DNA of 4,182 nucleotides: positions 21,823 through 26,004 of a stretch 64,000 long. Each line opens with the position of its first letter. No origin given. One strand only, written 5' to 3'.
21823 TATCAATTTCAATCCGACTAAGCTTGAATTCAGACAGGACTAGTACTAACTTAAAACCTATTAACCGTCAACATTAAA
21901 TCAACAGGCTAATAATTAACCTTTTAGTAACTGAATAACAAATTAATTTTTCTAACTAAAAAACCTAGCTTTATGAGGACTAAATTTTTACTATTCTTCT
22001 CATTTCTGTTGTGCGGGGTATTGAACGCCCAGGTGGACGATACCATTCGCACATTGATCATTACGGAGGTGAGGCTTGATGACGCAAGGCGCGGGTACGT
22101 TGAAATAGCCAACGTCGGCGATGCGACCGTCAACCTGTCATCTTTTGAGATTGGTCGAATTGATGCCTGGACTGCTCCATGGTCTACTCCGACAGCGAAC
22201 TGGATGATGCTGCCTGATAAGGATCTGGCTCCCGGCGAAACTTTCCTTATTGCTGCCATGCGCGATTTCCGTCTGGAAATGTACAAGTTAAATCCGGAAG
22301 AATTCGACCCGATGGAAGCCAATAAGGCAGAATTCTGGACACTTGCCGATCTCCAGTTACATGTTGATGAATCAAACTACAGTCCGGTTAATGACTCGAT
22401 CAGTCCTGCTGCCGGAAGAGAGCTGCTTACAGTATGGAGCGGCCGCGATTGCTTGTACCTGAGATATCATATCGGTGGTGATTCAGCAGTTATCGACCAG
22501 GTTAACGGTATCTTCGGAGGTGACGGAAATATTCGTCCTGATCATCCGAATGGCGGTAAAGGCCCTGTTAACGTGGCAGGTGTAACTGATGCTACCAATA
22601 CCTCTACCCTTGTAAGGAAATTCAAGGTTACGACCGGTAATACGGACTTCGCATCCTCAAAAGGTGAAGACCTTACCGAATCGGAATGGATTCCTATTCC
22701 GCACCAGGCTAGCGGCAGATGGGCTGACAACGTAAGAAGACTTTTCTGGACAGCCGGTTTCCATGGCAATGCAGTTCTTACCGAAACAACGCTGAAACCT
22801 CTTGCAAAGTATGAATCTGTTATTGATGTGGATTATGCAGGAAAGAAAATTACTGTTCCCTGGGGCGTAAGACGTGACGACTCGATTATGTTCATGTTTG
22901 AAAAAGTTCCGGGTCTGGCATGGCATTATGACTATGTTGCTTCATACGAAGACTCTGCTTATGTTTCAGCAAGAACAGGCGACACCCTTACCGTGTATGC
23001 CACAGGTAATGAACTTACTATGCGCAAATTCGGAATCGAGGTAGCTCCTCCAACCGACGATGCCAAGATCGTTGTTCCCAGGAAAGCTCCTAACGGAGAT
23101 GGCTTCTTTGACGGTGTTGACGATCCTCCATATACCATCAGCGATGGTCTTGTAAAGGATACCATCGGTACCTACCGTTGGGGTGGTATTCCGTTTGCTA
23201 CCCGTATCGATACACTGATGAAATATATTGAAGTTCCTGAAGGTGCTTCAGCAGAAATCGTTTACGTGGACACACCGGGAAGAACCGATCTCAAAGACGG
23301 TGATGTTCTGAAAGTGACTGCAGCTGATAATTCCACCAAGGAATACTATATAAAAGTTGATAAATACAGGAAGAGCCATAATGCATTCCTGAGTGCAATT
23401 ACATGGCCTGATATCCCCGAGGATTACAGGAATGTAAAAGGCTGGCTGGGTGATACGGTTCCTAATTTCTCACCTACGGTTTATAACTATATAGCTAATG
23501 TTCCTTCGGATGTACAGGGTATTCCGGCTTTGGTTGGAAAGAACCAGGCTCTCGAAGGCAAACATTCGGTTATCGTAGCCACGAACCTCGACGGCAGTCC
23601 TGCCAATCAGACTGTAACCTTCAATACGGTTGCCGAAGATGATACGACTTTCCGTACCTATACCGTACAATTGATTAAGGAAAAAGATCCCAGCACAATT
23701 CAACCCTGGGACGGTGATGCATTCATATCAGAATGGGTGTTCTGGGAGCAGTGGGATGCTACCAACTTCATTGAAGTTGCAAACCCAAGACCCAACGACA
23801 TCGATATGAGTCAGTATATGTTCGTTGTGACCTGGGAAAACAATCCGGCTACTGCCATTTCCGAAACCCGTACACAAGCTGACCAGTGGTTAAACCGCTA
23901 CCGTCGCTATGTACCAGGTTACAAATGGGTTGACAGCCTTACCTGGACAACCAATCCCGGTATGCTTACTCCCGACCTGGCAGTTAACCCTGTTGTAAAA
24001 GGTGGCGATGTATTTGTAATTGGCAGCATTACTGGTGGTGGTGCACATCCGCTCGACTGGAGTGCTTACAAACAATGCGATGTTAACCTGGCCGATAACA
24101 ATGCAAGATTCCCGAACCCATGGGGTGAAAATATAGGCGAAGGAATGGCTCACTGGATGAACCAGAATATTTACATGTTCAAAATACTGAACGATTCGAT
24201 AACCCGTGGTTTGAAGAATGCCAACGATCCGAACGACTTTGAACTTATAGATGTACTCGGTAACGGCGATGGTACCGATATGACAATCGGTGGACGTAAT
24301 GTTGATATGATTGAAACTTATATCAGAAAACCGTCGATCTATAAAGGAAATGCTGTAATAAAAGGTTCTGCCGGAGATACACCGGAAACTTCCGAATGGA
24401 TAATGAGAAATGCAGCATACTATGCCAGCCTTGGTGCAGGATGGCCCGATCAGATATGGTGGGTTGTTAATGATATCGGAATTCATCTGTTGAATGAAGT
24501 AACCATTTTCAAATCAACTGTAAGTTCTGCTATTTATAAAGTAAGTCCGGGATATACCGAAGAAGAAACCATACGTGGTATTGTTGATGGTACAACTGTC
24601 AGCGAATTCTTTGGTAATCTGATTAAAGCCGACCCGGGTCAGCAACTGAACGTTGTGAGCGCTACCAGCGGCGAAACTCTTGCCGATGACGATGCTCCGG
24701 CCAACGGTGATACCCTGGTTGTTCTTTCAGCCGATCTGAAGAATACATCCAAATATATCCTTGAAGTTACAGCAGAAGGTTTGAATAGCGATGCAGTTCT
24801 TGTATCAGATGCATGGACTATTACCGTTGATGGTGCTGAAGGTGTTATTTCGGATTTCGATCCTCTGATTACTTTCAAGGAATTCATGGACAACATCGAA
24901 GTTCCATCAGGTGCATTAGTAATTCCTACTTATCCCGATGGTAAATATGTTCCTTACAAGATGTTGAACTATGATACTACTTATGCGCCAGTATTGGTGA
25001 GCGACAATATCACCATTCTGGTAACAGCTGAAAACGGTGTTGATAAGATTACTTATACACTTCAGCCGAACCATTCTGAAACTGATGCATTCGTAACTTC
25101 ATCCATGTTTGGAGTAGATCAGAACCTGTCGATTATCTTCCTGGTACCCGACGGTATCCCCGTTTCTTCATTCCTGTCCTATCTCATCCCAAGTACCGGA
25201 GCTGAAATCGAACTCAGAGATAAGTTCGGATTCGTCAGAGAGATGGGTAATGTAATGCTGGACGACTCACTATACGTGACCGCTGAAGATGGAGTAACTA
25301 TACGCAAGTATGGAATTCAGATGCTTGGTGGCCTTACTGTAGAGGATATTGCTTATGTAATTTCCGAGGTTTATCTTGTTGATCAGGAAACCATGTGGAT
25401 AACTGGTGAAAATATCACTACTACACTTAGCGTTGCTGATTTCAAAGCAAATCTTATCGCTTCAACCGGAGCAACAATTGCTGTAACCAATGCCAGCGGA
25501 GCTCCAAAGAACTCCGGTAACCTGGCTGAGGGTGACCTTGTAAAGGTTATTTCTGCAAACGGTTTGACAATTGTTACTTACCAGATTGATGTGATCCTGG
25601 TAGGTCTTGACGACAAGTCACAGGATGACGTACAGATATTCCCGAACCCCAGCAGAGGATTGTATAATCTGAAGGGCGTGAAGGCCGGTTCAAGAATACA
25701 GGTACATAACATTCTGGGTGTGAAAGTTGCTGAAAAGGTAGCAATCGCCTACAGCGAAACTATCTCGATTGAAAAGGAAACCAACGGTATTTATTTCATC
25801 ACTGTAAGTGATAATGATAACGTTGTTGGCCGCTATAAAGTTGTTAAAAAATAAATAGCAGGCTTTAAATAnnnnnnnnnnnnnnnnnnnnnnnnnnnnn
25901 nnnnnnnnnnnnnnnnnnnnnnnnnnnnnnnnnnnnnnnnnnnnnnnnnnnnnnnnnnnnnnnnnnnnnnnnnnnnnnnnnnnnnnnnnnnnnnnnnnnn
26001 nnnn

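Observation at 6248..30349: Hybrid PUL/T9SS glycan locus with non-canonical composition: 2 SusC/D pairs, 3 fasciclin lipoproteins, an LTD giant protein and 3 endo-acting GH domains, but no regulator and no exo-enzymes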

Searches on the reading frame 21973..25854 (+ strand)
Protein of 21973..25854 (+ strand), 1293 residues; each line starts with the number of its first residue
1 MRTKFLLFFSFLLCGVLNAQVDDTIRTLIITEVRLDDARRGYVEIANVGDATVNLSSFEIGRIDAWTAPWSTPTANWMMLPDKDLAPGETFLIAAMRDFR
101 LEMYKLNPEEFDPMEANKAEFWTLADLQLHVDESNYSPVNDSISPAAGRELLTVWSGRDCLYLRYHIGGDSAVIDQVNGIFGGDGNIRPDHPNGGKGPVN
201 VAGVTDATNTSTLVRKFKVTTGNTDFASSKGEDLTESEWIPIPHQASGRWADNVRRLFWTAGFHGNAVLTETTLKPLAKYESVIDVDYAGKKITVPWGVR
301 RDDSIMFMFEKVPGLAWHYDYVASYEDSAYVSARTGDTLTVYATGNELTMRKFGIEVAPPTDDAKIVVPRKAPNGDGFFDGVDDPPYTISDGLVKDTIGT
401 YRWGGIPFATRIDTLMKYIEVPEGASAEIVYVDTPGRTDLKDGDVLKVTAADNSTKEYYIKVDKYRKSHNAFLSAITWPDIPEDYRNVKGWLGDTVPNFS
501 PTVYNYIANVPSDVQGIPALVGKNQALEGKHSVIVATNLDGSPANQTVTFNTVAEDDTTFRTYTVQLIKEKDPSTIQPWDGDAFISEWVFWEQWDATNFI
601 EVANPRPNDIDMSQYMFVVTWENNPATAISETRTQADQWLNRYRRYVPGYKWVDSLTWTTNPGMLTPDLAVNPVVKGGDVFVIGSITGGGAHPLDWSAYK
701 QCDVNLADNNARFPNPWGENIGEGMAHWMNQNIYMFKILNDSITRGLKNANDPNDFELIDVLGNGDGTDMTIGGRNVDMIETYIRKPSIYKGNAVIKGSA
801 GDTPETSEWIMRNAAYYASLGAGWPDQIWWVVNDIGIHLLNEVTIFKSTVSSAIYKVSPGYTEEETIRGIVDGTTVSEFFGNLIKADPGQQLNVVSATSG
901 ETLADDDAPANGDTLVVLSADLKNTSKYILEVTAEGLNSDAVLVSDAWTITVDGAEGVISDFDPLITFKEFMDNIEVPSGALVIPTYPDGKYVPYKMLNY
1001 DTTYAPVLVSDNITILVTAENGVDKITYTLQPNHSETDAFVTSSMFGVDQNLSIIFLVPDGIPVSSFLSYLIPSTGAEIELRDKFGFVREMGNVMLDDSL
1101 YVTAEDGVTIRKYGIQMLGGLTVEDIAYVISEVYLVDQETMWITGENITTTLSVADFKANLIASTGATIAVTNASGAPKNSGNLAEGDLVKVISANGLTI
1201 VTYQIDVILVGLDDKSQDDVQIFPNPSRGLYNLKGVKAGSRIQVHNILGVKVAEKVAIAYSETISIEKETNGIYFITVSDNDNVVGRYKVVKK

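Call 3: search_protein_families(library=pfam, proteins=[window:21973-25854:+], max_evalue=0.01)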
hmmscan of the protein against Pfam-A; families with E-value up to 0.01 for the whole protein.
window:21973-25854:+ (1293 aa): 4 families
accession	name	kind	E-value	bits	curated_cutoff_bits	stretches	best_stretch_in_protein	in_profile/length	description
PF00932.25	LTD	-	5.5e-09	36.8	34.3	1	26-97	6-71/109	Lamin Tail Domain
PF18962.6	Por_Secre_tail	-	7.5e-08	33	27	1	1222-1285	1-69/75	Secretion system C-terminal sorting domain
PF19755.4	DUF6242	-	0.0023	18.3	29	0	527-639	77-178/217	Domain of unknown function (DUF6242)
PF12733.13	Cadherin-like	-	0.0099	16.7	24.2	0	497-567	8-86/89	Cadherin-like beta sandwich domain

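Call 8: search_protein_families(library=ncbifam, proteins=[window:21973-25854:+], max_evalue=0.001)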
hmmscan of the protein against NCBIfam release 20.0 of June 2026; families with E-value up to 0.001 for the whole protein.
window:21973-25854:+ (1293 aa): 1 family
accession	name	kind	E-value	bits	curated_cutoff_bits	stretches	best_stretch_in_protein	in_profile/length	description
TIGR04183.1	Por_Secre_tail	domain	2.3e-08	33.9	23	1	1222-1293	1-72/72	T9SS type A sorting domain-containing protein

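Call 29: search_solved_structures(query=window:21973-25854:+, max_evalue=1)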
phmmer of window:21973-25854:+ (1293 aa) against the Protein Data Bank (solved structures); distinct sequences matched with E-value up to 1: 4.
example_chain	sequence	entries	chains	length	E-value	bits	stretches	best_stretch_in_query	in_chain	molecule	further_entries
8glj_D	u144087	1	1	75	0.0013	19.5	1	1219-1279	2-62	Por secretion system C-terminal sorting domain-containing protein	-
8glk_D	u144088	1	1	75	0.17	12.5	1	1220-1282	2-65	Endonuclease I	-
7ls6_P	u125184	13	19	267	0.43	11.2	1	1091-1148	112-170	Proteasome assembly chaperone 2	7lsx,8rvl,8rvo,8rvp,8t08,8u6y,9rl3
4g4s_P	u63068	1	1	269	0.43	11.1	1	1091-1148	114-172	Proteasome assembly chaperone 2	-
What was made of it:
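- Tried and rejected: The PDB sequence search matched only its T9SS tail (call 29).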

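Call 31: find_homologous_proteins(query=window:21973-25854:+)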
Query window:21973-25854:+ (1293 aa): 524 proteins with E <= 0.001 among 8000 candidates; the best 120 are listed.
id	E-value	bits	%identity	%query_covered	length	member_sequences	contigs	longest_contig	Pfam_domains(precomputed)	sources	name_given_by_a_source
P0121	0.0e+0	2969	100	100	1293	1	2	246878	PF00932.26,PF18962.8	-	-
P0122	0.0e+0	2230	75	100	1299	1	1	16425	PF00932.26,PF18962.8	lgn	-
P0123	0.0e+0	2070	70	100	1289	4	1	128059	PF00932.26,PF18962.8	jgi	jgi:hypothetical protein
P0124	0.0e+0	1602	59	100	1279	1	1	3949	PF00932.26,PF18962.8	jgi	-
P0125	0.0e+0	1378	52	100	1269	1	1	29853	PF18962.8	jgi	jgi:hypothetical protein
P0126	0.0e+0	1373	52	97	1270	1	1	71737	PF18962.8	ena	-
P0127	0.0e+0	1367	51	100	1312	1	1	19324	PF00932.26,PF18962.8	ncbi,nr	ncbi:MAG: T9SS type A sorting domain-containing protein [Bacteroidales bacterium]|nr:T9SS type A sor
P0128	0.0e+0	1355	51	100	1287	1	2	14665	PF00932.26,PF18962.8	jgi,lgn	jgi:hypothetical protein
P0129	0.0e+0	1351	51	100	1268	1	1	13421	PF00932.26,PF18962.8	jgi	jgi:hypothetical protein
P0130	0.0e+0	1351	51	99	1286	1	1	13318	PF18962.8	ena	-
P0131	0.0e+0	1344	52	100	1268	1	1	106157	PF00932.26,PF18962.8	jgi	jgi:hypothetical protein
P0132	0.0e+0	1341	51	100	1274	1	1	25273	PF00932.26,PF18962.8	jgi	jgi:hypothetical protein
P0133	0.0e+0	1333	51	100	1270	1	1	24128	PF00932.26,PF18962.8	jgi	jgi:hypothetical protein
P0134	0.0e+0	1315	50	100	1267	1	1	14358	PF18962.8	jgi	jgi:hypothetical protein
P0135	0.0e+0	1314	51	100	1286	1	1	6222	PF18962.8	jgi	jgi:hypothetical protein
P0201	0.0e+0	1103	45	99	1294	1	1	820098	PF12733.14,PF00932.26,PF18962.8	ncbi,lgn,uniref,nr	ncbi:Por secretion system C-terminal sorting domain-containing protein [Mariniphaga anaerophila]|uni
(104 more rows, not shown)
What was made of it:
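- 21973..25854 (+): LTD/T9SS protein (1293 aa): signal peptide, LTD domain, a second weak LTD-like stretch at about residues 580-620, cadherin-like beta-sandwich repeats, type A T9SS tail. No catalytic fold recognised. 524 homologues; the 120 listed nearly all cover 97-100% of the query (call 31).
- On Lamin-tail-domain (LTD) proteins: Precomputed LTD hits occur in most homologues (call 31).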

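Call 33: find_encoding_contigs(protein=P0201, flank=10000, max_places=1)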
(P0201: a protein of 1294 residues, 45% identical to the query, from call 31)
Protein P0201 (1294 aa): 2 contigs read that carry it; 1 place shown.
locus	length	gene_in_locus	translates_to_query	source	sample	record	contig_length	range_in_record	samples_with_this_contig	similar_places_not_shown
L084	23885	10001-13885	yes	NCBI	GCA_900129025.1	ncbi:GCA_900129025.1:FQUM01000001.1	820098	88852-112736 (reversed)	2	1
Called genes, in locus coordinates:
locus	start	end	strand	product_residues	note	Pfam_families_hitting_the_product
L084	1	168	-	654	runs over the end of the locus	PF07715:Plug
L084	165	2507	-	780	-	PF18962:Por_Secre_tail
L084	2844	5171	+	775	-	PF13620:CarboxypepD_reg, PF13715:CarbopepD_reg_2, PF07715:Plug, PF00593:TonB_dep_Rec_b-barrel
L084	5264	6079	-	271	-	PF01790:LGT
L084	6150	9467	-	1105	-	PF07517:SecA_DEAD, PF00270:DEAD (faint), PF01043:SecA_PP_bind, PF21090:P-loop_SecA, PF07516:SecA_SW, PF02810:SEC-C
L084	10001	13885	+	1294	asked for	PF00932:LTD (faint), PF12733:Cadherin-like (faint), PF18962:Por_Secre_tail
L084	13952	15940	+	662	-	PF00150:Cellulase, PF03422:CBM_6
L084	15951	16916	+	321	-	PF00150:Cellulase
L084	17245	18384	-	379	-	PF16342:DUF4972, PF13385:Laminin_G_3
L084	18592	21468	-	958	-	PF22666:Glyco_hydro_2_N2, PF02837:Glyco_hydro_2_N (weak), PF00703:Glyco_hydro_2, PF02836:Glyco_hydro_2_C, PF17786:Mannosidase_ig (weak), PF18368:Ig_GlcNase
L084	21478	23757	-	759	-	PF17678:Glyco_hydro_92N, PF07971:Glyco_hydro_92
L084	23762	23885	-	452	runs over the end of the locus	-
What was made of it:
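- In M. anaerophila, LTD, GH5-CBM6 and GH5 form their own operon (call 33). In M. anaerophila the modules are unlinked (call 33).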

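Call 58: predict_structure(alignment_id=A2)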
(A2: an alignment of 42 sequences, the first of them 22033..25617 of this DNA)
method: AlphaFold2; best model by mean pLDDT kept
length: 1195 residues; sequences in the alignment: 42
mean_pLDDT: 84.8   pTM: 0.56
mean pLDDT of the five models: 84.8, 83.2, 81.6, 80.7, 78.4
residues with pLDDT >= 90: 456; 70-90: 632; 50-70: 93; < 50: 14
segments of 3 or more residues with pLDDT < 50: 115-120, 1191-1195
pLDDT, mean of each block of 10 residues (from residue 1): 74 86 93 93 83 74 94 86 72 71 88 55 69 85 86 90 79 72 91 93 90 92 77 79 91 90 91 92 89 91 83 92 91 93 90 78 81 85 74 88 91 81 92 92 84 91 76 81 84 83 86 87 86 89 89 71 92 82 89 94 90 77 91 88 89 87 80 70 83 80 82 94 90 94 88 89 90 91 91 81 71 82 82 82 83 91 88 91 92 92 89 87 92 92 91 90 87 85 80 90 89 88 87 82 86 91 81 84 88 78 66 74 81 87 81 83 86 76 76 32
secondary structure, 60 per line:
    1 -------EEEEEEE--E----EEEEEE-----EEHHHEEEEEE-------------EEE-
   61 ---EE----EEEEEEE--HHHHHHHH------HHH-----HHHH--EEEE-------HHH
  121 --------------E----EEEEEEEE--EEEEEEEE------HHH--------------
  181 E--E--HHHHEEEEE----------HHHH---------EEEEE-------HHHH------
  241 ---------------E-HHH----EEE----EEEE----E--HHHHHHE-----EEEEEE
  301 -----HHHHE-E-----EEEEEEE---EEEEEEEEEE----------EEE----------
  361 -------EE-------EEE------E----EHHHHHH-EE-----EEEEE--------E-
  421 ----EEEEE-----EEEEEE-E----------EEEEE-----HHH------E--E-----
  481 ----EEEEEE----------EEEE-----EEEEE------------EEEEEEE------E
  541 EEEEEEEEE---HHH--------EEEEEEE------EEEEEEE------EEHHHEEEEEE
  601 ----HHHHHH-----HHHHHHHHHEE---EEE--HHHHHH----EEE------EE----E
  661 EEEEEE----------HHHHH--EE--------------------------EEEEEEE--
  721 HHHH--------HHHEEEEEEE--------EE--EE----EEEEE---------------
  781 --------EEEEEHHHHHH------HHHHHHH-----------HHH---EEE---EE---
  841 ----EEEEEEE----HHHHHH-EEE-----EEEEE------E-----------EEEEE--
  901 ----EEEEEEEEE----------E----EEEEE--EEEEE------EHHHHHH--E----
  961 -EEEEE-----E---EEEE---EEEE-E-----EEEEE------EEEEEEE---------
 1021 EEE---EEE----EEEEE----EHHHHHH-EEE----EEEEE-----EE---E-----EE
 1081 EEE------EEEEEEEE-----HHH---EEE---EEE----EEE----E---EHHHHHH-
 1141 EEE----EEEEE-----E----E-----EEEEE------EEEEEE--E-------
elements in order (helices of 4 or more, strands of 3 or more residues): E8-14 E22-27 E38-43 E57-59 E70-76 H79-86 H101-104 E107-110 E140-147 E150-157 H187-190 E191-195 H206-209 E219-223 H231-234 E265-267 E272-275 H283-288 E295-300 H306-309 E318-324 E328-337 E348-350 E377-379 H392-397 E406-410 E425-429 E435-440 E453-457 E485-490 E501-504 E510-514 E527-533 E540-549 E564-570 E577-583 E595-600 H605-610 H616-624 E630-632 H635-640 E645-647 E660-666 H677-681 E712-718 H721-724 E736-742 E761-765 E789-793 H794-799 H806-812 E830-832 E845-851 H856-861 E863-865 E871-875 E894-898 E905-913 E929-933 E936-940 H948-953 E962-966 E976-979 E983-986 E994-998 E1005-1011 E1021-1023 E1027-1029 E1034-1038 H1044-1049 E1051-1053 E1058-1062 E1079-1083 E1090-1097 E1109-1111 E1115-1117 E1122-1124 H1134-1139 E1141-1143 E1148-1152 E1169-1173 E1180-1185
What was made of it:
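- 21973..25854 (+): Model pLDDT 84.8, all-beta (call 58).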

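Call 60: fold_search(model_id=the predicted structure, library=pdb)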
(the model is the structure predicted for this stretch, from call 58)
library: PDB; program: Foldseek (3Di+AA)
matches with E <= 10: 1157; with E <= 0.001: 65
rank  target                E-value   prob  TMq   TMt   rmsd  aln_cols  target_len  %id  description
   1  9ba4_A                9.8e-08  0.90  0.10  0.11  41.0      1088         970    8  Full-length cross-linked Contactin 2 (CNTN2) (released 2024-07-17)
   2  4u4j                  2.2e-07  0.57  0.07  0.06  42.3      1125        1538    8  Crystal structure of Salmonella alpha-2-macroglobulin mutant Y1175G (released 2014-09-17)
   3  9g93_A                5.3e-07  0.89  0.07  0.12  28.6       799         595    8  CryoET structure of the in vitro grown Bacillus anthracis Sap S-layer (released 2024-12-18)
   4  9ijj_O                7.8e-07  0.23  0.06  0.05  89.2      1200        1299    9  In situ structure of the central apparatus in mouse sperm axoneme. (released 2025-06-04)
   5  4u48                  1.3e-06  0.38  0.07  0.06  41.8      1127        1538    8  Crystal structure of Salmonella alpha-2-macroglobulin (released 2014-09-17)
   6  7ol2_A                2.9e-06  0.97  0.07  0.12  32.4       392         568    8  Crystal structure of mouse contactin 1 immunoglobulin domains (released 2022-12-14)
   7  1e07                  8.2e-06  0.69  0.08  0.12  75.3       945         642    8  Model of human carcinoembryonic antigen by homology modelling and curve-fitting to experimental solution scattering data (released 2000-07-04)
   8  9ijj_4I               1.1e-05  0.18  0.06  0.03  79.6      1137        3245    7  In situ structure of the central apparatus in mouse sperm axoneme. (released 2025-06-04)
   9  5ftx                  1.5e-05  0.60  0.09  0.13  28.8       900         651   10  Structure of surface layer protein SbsC, domains 4-9 (released 2017-02-22)
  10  3dmk_B                1.6e-05  0.47  0.07  0.11  38.8      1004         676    8  Crystal structure of Down Syndrome Cell Adhesion Molecule (DSCAM) isoform 1.30.30, N-terminal eight Ig domains (released 2008-10-07)
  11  5szo_A                2.1e-05  0.60  0.06  0.12  29.0       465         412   12  Protocadherin Gamma B7 extracellular cadherin domains 1-4 P41212 crystal form (released 2016-10-19)
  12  7ad7_B                2.4e-05  0.47  0.08  0.12  32.8       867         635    8  Crystal structure of human complement C5 in complex with the K8 bovine knob domain peptide. (released 2021-03-10)
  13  5erd_B                2.9e-05  0.38  0.07  0.12  40.7       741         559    8  Crystal structure of human Desmoglein-2 ectodomain (released 2016-06-22)
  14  5e4i                  3.4e-05  0.94  0.07  0.18  32.6       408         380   10  Crystal structure of mouse CNTN5 Ig1-Ig4 domains (released 2016-08-31)
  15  7ad6_B                4.4e-05  0.33  0.08  0.11  33.1       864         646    8  Crystal structure of human complement C5 in complex with the K92 bovine knob domain peptide. (released 2021-03-10)
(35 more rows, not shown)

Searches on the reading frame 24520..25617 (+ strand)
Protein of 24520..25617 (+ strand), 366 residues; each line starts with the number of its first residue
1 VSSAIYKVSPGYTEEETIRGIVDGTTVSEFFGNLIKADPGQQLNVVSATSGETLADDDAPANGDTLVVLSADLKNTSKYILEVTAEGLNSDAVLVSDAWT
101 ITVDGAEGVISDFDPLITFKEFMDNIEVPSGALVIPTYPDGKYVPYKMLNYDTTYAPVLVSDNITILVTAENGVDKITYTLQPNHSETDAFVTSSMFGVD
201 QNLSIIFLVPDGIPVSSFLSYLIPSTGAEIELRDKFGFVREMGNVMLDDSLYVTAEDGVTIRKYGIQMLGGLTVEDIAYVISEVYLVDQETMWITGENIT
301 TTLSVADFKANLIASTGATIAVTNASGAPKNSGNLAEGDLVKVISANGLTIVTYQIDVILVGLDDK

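Call 74: search_protein_families(library=pfam, proteins=[window:24520-25617:+], max_evalue=5)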
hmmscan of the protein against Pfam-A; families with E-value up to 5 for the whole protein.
seq(366 aa): 2 families
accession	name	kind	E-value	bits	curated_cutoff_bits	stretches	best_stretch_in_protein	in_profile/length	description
PF12733.13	Cadherin-like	-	0.0026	18.6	24.2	1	162-182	65-85/89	Cadherin-like beta sandwich domain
PF20608.4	Phage_tube_C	-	0.045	14.5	24.1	1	312-357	28-77/82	Phage tail tube protein C-terminal domain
